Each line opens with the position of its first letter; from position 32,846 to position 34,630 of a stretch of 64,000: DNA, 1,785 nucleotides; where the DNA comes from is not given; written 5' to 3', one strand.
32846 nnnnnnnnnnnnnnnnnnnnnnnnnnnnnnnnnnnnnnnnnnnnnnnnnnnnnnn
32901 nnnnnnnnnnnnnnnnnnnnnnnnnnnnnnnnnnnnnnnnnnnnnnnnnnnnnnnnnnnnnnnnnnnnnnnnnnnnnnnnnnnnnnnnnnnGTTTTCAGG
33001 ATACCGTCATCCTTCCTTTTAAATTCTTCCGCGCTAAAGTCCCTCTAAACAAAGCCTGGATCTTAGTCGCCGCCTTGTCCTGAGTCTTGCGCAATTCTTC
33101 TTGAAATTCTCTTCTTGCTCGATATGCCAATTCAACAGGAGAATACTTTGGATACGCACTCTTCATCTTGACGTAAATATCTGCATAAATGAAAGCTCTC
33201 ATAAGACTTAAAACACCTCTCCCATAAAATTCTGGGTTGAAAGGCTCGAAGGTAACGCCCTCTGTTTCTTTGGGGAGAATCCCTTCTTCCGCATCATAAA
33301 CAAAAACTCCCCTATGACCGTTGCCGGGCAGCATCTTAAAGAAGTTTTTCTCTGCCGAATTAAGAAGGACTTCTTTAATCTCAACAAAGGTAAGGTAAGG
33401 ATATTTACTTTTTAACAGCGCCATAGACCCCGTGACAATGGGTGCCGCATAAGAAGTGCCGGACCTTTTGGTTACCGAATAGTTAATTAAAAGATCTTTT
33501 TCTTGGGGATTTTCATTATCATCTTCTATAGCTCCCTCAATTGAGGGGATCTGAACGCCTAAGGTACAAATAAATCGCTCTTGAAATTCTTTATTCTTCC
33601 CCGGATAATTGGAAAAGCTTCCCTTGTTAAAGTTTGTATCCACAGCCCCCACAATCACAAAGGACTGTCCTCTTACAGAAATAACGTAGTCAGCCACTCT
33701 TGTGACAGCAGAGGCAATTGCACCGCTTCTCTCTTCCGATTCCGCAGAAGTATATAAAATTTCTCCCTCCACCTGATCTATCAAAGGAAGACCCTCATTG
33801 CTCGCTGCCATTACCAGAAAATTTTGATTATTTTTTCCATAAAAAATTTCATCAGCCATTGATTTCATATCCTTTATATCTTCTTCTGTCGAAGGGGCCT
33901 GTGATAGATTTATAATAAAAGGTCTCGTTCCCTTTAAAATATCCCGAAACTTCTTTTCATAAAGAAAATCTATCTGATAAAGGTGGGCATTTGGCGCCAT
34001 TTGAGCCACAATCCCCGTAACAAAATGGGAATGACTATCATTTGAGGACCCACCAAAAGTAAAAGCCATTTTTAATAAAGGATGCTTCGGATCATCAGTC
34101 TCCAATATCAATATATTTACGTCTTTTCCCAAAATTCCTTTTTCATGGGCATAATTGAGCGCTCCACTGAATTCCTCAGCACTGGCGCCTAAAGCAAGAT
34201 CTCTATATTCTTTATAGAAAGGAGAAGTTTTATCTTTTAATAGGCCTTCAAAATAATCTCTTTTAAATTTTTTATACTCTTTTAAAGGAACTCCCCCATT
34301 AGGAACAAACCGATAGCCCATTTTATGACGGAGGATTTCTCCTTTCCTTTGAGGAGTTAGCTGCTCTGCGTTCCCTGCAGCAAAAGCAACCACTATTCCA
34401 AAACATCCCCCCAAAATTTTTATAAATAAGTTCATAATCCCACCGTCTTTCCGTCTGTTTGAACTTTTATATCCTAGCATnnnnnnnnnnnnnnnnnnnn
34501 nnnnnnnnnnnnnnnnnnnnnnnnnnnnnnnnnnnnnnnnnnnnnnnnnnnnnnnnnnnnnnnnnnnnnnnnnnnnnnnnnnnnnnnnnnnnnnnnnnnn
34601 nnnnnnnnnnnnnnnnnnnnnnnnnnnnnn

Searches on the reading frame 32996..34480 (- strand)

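Call 20: search_protein_families(library=ncbifam, proteins=[window:32996-34480:-])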
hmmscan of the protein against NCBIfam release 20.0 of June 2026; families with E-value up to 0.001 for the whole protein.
window:32996-34480:- (494 aa): 2 families
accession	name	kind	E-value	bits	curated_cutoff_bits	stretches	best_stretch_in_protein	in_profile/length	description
TIGR03921.1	T7SS_mycosin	equivalog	9.4e-10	38.1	278.75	1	189-379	118-266/353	type VII secretion-associated serine protease mycosin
NF051851.1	AtpSerPepEprS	equivalog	0.00037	18.7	1700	1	337-377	298-338/988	autotransporter serine peptidase EprS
